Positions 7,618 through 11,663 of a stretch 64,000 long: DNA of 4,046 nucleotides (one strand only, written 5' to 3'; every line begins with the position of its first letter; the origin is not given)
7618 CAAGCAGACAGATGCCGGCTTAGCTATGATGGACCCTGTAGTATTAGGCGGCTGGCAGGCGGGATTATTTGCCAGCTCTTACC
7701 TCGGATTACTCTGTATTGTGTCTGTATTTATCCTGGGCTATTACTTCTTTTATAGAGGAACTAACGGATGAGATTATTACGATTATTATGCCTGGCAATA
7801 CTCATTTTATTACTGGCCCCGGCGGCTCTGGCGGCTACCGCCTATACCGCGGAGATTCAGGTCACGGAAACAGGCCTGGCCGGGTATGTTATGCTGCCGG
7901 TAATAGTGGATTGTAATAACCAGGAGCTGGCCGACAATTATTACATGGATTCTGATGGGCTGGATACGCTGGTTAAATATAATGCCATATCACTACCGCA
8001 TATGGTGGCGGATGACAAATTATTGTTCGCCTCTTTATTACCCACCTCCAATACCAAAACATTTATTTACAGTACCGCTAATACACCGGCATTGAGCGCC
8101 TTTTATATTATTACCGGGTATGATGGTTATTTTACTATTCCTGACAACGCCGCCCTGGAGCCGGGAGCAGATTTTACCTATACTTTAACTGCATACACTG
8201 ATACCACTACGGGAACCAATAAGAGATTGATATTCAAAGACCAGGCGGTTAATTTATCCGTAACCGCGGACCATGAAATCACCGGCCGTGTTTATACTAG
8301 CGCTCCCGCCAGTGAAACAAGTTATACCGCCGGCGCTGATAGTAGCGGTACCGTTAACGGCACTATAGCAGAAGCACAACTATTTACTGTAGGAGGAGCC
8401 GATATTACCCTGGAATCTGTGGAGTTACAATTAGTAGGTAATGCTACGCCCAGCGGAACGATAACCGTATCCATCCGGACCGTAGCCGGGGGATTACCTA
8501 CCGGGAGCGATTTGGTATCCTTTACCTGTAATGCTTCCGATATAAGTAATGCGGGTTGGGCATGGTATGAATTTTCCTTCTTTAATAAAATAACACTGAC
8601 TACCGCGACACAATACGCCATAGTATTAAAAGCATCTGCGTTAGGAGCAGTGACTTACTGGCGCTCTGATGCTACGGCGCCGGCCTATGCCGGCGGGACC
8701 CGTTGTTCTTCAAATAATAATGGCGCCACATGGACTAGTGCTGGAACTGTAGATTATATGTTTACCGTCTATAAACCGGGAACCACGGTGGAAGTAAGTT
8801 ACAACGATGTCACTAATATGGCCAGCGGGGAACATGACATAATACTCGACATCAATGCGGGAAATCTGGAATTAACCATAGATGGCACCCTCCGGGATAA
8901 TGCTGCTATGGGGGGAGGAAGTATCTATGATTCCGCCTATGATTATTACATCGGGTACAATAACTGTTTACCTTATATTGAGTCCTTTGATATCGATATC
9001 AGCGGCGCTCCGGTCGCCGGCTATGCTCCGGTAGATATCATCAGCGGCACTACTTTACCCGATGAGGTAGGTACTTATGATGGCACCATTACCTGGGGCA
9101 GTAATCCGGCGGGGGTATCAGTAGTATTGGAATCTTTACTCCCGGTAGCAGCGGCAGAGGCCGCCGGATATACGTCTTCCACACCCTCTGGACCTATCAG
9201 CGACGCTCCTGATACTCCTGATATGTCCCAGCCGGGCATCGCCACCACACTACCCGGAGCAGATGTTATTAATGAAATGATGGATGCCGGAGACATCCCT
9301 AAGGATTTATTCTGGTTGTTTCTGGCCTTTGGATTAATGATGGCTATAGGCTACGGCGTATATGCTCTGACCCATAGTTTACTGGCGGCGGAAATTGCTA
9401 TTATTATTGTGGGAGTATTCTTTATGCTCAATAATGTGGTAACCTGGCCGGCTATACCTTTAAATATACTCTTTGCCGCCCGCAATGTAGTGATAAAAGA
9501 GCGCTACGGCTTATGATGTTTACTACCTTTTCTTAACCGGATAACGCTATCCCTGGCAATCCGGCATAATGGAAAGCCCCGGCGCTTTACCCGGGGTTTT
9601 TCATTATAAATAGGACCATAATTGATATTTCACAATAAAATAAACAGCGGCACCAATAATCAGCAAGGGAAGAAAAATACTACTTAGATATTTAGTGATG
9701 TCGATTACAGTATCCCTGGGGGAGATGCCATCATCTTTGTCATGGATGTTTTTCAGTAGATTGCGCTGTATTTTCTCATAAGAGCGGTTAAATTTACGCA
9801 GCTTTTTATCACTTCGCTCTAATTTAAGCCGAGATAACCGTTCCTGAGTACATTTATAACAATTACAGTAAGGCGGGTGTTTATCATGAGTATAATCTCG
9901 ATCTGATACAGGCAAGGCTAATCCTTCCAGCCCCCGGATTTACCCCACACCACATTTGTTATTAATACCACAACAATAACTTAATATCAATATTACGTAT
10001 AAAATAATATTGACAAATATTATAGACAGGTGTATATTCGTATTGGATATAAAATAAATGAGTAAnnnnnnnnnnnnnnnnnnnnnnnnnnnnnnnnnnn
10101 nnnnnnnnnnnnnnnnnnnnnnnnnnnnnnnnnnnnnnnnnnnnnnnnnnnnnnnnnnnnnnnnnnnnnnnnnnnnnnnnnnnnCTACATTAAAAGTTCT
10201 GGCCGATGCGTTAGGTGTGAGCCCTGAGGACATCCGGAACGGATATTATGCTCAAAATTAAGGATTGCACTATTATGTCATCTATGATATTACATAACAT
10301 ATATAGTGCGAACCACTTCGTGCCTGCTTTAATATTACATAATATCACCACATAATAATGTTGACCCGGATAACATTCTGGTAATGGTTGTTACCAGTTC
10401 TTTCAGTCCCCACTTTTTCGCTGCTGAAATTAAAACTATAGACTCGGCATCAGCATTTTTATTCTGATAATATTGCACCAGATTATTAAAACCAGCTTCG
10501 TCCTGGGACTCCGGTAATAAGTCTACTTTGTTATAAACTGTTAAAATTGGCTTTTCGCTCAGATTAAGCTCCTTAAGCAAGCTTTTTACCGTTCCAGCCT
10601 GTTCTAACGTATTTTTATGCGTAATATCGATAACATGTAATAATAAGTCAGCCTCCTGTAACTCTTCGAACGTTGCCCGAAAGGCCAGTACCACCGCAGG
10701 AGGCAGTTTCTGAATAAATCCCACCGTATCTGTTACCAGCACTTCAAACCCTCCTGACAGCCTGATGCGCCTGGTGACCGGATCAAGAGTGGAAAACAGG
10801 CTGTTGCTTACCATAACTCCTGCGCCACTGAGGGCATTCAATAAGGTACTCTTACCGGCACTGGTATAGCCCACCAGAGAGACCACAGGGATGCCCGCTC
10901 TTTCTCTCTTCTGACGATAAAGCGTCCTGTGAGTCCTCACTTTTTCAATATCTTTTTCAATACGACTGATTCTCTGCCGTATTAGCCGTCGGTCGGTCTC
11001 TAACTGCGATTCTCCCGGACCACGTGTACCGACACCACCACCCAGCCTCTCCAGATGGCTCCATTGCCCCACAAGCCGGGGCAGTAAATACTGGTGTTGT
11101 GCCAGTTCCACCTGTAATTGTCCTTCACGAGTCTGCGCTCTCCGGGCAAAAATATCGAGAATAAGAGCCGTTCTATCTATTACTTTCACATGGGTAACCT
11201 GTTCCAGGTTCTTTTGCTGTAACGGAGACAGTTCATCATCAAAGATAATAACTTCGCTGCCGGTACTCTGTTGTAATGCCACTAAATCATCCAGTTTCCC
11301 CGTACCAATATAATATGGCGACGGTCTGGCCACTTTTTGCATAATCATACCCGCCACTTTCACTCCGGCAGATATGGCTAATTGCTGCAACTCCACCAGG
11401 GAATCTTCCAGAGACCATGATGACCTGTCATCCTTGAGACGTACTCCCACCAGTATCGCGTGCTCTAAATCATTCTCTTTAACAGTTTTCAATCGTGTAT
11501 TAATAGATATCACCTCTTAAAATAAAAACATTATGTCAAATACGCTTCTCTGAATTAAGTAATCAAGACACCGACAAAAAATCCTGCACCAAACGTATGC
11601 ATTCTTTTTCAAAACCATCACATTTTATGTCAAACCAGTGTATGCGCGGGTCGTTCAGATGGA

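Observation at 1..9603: Cryptic inovirus-like integrated element anchored by a Zot/pI-like ATPase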

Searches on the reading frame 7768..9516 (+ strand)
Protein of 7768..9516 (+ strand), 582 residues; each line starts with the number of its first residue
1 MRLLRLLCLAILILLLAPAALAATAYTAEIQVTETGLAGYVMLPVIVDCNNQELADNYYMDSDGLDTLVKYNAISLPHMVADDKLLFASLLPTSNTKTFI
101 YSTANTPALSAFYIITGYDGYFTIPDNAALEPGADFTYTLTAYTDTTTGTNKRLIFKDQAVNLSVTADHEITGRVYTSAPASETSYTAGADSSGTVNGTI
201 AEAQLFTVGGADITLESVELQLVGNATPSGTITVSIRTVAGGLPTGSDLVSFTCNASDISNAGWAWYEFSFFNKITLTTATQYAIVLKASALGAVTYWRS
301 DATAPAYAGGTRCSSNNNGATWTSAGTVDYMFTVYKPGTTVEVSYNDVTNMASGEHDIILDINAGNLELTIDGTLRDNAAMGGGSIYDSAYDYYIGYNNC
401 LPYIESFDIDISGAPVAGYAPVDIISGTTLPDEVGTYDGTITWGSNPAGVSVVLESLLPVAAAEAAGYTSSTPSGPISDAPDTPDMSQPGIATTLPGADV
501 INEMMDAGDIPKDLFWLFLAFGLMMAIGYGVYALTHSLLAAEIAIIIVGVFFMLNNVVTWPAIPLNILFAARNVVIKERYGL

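Call 4: search_protein_families(library=pfam, proteins=[window:7768-9516:+], max_evalue=1)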
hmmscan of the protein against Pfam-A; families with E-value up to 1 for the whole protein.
window:7768-9516:+ (582 aa): 1 family
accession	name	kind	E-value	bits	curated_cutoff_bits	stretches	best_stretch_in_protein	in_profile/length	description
PF13385.13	Laminin_G_3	-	0.003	18.1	27.6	1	117-185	2-68/151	Concanavalin A-like lectin/glucanases superfamily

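Call 6: search_protein_families(library=phrogs, proteins=[window:7768-9516:+], max_evalue=1)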
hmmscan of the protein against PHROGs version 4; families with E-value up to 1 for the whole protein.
window:7768-9516:+ (582 aa): 3 families
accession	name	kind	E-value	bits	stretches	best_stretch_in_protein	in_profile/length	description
phrog_5986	-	unknown function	0.00016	21.5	1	193-335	65-211/409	-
phrog_32678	-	unknown function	0.034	12.9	1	303-374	370-437/1339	-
phrog_15445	-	unknown function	0.067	14.1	1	171-204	7-41/57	-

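Call 86: predict_structure(protein=window:7768-9516:+)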
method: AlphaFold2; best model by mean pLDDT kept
length: 582 residues; sequences in the alignment: 1
mean_pLDDT: 36.7   pTM: 0.27
mean pLDDT of the five models: 36.7, 34.3, 30.9, 30.9, 29.5
residues with pLDDT >= 90: 0; 70-90: 4; 50-70: 52; < 50: 526
segments of 3 or more residues with pLDDT < 50: 19-509, 555-582
pLDDT, mean of each block of 10 residues (from residue 1): 58 58 38 31 28 35 37 29 32 36 34 35 34 30 32 28 24 31 33 36 34 36 36 40 36 39 34 28 27 24 24 32 32 36 35 36 37 32 30 36 39 38 38 37 39 33 30 31 32 36 45 57 61 52 55 47 46 44 40
secondary structure, 60 per line:
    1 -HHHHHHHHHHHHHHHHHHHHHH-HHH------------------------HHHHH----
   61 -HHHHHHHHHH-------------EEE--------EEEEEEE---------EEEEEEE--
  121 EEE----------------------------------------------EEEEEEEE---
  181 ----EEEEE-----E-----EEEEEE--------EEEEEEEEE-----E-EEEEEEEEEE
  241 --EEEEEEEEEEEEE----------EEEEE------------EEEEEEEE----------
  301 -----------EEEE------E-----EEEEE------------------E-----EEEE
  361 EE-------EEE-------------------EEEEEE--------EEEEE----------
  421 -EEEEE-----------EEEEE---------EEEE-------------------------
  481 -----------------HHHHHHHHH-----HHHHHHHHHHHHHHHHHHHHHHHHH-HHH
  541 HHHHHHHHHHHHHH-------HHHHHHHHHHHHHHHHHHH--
elements in order: H2-23 H52-56 H62-71 E85-87 E96-102 E112-118 E121-123 E170-177 E185-189 E201-206 E215-223 E231-240 E243-255 E266-270 E283-290 E312-315 E328-332 E357-362 E370-372 E392-397 E406-410 E422-426 E438-442 E452-455 H498-506 H512-536 H538-554 H562-580

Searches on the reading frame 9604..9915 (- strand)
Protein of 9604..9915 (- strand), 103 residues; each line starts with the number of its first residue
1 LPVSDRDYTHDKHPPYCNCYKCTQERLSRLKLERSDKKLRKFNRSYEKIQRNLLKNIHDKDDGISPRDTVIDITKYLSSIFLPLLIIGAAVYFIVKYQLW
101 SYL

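Call 54: search_protein_families(library=pfam, proteins=[window:9604-9915:-], max_evalue=1)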
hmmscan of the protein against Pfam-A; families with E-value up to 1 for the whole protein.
window:9604-9915:- (103 aa): 1 family
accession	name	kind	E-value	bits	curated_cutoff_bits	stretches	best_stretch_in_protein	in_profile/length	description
PF20990.2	DUF2207_C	-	0.076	13.1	33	1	32-95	96-156/247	Predicted membrane protein (DUF2207) C-terminal domain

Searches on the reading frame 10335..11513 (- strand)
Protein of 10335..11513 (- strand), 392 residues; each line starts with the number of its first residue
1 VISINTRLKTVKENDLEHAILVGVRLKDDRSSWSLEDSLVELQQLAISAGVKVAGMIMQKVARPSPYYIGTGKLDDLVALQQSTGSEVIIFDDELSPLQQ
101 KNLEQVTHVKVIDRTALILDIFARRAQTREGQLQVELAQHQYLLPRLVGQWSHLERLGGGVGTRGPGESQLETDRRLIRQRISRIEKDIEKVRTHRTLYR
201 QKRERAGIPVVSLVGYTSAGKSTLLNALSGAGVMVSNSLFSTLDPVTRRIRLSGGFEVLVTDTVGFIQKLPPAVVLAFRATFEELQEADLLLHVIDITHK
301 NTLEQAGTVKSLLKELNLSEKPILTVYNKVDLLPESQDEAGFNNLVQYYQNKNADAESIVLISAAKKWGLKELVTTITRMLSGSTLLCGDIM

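Call 49: list_cluster_members(proteins=[window:10335-11513:-, window:11563-12486:-, P0001, window:7768-9516:+, window:4846-5322:-])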
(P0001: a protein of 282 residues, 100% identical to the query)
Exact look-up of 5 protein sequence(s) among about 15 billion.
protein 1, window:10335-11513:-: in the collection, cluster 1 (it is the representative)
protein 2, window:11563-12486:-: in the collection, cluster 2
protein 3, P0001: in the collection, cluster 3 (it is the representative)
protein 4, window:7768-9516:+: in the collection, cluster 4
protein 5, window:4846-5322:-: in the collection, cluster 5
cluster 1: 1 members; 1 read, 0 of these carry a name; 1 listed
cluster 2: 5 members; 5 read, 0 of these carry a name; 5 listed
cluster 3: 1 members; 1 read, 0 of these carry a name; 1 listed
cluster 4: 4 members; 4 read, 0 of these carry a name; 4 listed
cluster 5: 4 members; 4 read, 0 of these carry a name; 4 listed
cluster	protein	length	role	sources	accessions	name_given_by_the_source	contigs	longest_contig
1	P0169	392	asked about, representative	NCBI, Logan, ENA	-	-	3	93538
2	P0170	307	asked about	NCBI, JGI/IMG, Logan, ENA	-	-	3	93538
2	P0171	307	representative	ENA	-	-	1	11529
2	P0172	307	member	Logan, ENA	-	-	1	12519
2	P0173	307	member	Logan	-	-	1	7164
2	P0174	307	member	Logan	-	-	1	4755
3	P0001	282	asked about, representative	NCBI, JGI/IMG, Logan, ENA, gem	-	-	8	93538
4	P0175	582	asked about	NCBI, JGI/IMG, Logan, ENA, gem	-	-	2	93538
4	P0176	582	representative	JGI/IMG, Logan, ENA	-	-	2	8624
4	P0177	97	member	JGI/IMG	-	-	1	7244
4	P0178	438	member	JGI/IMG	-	-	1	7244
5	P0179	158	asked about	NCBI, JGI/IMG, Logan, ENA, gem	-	-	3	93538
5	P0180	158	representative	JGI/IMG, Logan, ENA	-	-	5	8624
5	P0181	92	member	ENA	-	-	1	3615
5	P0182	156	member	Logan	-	-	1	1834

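Call 50: find_encoding_contigs(protein=window:10335-11513:-, flank=6000, max_places=10)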
Protein window:10335-11513:- (392 aa): 5 contigs read that carry it; 3 places shown.
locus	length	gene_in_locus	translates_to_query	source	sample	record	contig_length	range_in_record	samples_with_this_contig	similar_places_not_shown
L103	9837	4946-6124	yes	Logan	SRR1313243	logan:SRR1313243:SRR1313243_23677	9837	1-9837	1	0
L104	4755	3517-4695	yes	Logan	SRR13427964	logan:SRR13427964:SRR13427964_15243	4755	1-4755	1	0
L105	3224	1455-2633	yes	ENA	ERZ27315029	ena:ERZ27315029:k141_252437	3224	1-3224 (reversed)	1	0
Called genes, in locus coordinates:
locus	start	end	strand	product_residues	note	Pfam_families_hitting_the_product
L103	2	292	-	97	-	?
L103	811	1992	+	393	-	PF00162:PGK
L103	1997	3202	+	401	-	PF01676:Metalloenzyme, PF10143:PhosphMutase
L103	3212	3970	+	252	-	PF00121:TIM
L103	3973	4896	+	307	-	PF01715:IPPT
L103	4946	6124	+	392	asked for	PF13167:GTP-bdg_N, PF16360:GTP-bdg_M, PF00025:Arf (faint), PF02421:FeoB_N (faint), PF01926:MMR_HSR1, PF00009:GTP_EFTU (weak)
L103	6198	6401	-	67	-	PF12844:HTH_19, PF13443:HTH_26, PF13560:HTH_31, PF01381:HTH_3, PF04545:Sigma70_r4 (faint)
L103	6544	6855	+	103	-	-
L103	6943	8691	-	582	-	-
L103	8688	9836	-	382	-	?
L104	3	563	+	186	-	?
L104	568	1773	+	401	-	PF01676:Metalloenzyme, PF10143:PhosphMutase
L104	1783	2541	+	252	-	PF00121:TIM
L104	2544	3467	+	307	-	PF01715:IPPT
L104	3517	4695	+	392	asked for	PF13167:GTP-bdg_N, PF16360:GTP-bdg_M, PF00025:Arf (faint), PF02421:FeoB_N (faint), PF01926:MMR_HSR1, PF00009:GTP_EFTU (weak)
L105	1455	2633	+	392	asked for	PF13167:GTP-bdg_N, PF16360:GTP-bdg_M, PF00025:Arf (faint), PF02421:FeoB_N (faint), PF01926:MMR_HSR1, PF00009:GTP_EFTU (weak)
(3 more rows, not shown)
